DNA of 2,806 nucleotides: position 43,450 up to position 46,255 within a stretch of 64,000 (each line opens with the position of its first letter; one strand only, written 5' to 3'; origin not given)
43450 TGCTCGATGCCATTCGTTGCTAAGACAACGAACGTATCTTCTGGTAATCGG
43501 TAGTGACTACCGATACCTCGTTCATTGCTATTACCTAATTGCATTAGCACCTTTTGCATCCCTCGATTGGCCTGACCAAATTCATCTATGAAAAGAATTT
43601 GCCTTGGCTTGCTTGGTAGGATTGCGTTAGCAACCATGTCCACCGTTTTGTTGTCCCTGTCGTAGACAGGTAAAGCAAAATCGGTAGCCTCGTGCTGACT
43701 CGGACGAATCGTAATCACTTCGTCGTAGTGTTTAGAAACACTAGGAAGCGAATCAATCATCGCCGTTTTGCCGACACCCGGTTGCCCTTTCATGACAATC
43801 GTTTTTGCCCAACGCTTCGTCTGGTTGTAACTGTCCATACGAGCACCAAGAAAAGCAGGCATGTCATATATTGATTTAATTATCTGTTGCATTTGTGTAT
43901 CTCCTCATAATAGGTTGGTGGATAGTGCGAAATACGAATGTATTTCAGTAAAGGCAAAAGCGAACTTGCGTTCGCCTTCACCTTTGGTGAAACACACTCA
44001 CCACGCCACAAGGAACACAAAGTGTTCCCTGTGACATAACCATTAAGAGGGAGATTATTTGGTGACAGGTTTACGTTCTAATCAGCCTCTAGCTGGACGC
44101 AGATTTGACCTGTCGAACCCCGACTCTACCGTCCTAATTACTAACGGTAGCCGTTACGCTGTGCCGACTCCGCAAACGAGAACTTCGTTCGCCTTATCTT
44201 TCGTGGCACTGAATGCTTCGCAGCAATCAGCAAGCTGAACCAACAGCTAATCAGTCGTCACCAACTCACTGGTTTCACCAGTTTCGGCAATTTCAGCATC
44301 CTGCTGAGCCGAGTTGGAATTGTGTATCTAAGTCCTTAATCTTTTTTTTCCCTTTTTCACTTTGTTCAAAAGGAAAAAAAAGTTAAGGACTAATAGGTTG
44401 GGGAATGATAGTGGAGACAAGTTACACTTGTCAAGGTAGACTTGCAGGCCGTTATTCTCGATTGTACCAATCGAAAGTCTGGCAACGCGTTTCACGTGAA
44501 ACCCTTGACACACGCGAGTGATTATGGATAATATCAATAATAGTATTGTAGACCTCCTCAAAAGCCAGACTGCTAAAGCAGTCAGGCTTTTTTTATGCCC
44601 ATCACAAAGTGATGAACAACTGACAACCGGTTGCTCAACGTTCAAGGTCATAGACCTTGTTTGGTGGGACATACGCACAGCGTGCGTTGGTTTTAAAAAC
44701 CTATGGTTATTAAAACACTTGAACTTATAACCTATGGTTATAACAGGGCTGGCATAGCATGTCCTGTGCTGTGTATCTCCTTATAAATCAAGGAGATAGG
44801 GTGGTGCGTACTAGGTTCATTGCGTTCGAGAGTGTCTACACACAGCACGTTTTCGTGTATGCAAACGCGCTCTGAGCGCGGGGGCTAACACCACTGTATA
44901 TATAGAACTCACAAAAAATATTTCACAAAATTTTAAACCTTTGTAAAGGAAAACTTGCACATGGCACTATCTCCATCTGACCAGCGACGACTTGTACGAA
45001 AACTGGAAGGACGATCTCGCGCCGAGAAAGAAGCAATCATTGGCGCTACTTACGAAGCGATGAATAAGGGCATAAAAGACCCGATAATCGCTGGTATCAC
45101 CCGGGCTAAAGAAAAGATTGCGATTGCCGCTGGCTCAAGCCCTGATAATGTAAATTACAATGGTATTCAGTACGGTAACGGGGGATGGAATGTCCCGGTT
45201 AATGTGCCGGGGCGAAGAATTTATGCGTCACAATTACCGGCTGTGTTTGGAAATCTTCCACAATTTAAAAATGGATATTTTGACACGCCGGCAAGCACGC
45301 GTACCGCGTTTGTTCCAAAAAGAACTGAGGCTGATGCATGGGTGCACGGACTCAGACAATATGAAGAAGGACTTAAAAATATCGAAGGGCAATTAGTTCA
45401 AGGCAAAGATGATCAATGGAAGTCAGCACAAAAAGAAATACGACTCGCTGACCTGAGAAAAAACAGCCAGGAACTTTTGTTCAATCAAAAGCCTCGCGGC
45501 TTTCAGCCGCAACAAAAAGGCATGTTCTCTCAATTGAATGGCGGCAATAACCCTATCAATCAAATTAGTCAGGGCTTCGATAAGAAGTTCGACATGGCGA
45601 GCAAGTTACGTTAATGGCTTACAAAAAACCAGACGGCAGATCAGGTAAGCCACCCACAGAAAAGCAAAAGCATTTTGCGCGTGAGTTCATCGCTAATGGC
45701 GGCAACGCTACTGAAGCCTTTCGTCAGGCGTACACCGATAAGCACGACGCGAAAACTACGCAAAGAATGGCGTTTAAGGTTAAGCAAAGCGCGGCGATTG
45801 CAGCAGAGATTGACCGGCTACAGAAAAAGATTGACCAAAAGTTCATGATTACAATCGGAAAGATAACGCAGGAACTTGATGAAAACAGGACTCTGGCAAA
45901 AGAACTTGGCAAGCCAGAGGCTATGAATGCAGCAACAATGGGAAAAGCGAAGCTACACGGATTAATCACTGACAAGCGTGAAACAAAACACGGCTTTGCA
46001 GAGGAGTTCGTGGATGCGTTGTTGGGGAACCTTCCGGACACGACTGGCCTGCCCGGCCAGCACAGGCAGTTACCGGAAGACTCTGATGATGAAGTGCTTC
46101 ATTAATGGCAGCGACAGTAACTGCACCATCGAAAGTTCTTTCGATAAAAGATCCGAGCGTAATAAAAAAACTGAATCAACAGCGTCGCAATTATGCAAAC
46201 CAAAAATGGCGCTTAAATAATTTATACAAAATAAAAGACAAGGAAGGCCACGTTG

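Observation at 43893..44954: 1.06-kb gene-free control region between divergent operons, dense with dyads and repeats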

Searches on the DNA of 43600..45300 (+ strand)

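Call 6: search_dna_similar(query=window:43600-45300:+, collection=phages, mode=near)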
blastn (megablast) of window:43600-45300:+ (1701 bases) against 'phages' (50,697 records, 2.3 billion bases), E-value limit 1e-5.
No match.

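Call 7: search_dna_similar(query=window:43600-45300:+, collection=ecoli_genomes, mode=near)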
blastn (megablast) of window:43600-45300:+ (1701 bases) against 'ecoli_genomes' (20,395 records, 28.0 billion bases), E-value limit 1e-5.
No match.

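Call 8: search_dna_similar(query=window:43893-44954:+, collection=phages, mode=distant)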
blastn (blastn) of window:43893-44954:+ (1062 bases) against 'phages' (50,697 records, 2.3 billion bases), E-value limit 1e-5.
No match.

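Call 24: search_rna_families(source=window, start=43700, end=45100, threshold=evalue, max_evalue=10, show_alignments=3)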
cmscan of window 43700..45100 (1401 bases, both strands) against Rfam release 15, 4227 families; matches with E-value up to 10: 20.
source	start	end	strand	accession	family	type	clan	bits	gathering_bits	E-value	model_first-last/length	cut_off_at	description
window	44332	44390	-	RF00884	MIR815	Gene; miRNA;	-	26.7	63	0.014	1-81/81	no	MIR815 microRNA precursor family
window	43936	43999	-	RF01061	mir-548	Gene; miRNA;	-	26.3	90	0.022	1-84/84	no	mir-548 microRNA precursor family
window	44331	44391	-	RF04134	MIR7504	Gene; miRNA;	-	22.4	83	0.51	1-124/124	no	MIR7504 microRNA precursor family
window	44331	44391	+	RF04240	mir-4716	Gene; miRNA;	-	21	76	0.25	1-84/84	no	mir-4716 microRNA precursor family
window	44326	44395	-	RF00814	mir-316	Gene; miRNA;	-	21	80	0.32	1-91/91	no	mir-316 microRNA precursor family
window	44332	44390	+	RF00884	MIR815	Gene; miRNA;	-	20.5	63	0.65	1-81/81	no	MIR815 microRNA precursor family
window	44325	44395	+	RF03933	MIR6445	Gene; miRNA;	-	20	100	0.67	1-117/117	no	MIR6445 microRNA precursor family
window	44329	44393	+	RF04170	MIR7723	Gene; miRNA;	-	19.4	200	0.52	1-235/235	no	MIR7723 microRNA precursor family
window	44326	44397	+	RF03323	mir-3613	Gene; miRNA;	-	18.8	91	0.83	1-86/86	no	mir-3613 microRNA precursor family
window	44326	44398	+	RF00972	mir-651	Gene; miRNA;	-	18.7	106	1.6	1-86/86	no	mir-651 microRNA precursor family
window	44342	44382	+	RF03872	MIR6426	Gene; miRNA;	-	18.3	96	2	1-84/84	no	MIR6426 microRNA precursor family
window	44312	44384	-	RF02575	DM_SisR1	Gene;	-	17.8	62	0.27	1-389/389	no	Drosophila melanogaster stable intronic sequence RNA 1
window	43922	44012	-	RF03308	MIR848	Gene; miRNA;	-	17.6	90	1.8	1-97/97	no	MIR848 microRNA precursor family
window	44209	44450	+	RF02160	PART1_2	Gene; lncRNA;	-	17.2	55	0.23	1-249/249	no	Prostate androgen-regulated transcript 1 conserved region 2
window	44328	44396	-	RF03933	MIR6445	Gene; miRNA;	-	16.7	100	5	1-117/117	no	MIR6445 microRNA precursor family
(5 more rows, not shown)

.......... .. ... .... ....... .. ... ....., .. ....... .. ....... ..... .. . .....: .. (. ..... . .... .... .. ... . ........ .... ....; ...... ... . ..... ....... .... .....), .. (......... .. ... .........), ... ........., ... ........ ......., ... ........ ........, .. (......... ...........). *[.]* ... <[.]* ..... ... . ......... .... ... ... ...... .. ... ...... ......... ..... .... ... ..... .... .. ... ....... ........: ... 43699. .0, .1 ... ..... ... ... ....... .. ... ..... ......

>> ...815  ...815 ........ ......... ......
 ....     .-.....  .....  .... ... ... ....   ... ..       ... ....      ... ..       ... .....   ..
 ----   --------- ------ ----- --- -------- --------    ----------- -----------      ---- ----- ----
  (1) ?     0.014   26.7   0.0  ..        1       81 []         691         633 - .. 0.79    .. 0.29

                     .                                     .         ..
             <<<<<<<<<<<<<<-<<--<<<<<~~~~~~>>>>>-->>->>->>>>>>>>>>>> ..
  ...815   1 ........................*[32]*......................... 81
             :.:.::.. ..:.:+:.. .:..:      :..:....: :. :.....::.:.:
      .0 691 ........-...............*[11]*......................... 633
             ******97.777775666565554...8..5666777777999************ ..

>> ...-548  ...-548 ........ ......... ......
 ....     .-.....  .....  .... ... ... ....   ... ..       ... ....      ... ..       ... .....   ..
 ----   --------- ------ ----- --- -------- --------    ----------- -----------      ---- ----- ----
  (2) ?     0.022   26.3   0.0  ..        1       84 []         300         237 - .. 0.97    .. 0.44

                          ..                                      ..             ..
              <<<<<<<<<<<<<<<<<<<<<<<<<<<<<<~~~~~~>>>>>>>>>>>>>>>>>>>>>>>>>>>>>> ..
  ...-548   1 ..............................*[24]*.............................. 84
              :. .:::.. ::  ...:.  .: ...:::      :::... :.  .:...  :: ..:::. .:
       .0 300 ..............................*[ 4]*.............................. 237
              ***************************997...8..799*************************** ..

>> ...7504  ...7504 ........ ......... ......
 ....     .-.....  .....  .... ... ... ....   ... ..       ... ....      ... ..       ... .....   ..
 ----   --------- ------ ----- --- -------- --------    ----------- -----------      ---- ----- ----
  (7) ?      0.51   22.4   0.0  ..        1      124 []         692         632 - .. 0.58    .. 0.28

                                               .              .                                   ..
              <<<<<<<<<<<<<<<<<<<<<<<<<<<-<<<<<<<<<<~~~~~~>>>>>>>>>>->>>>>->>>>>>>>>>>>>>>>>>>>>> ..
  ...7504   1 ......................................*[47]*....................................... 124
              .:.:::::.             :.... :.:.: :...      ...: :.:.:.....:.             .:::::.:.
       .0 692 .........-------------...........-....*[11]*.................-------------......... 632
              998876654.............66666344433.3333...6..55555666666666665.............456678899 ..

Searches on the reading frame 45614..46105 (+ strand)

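Call 9: search_protein_families(library=pfam, proteins=[window:45614-46105:+], max_evalue=0.01)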
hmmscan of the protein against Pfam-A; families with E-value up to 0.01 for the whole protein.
window:45614-46105:+ (163 aa): 1 family
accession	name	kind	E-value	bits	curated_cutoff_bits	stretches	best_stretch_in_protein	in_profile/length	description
PF03592.21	Terminase_2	-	1.3e-08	36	26.1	1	15-88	2-71/141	Terminase small subunit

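Call 52: search_protein_families(library=ncbifam, proteins=[window:45614-46105:+], max_evalue=0.1)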
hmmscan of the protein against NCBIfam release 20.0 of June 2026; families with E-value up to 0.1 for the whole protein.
window:45614-46105:+ (163 aa): 1 family
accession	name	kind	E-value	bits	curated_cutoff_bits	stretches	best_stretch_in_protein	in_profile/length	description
TIGR02746.1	TraC-F-type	equivalog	0.046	11.6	567.05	1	49-124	260-335/800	type IV secretion system protein TraC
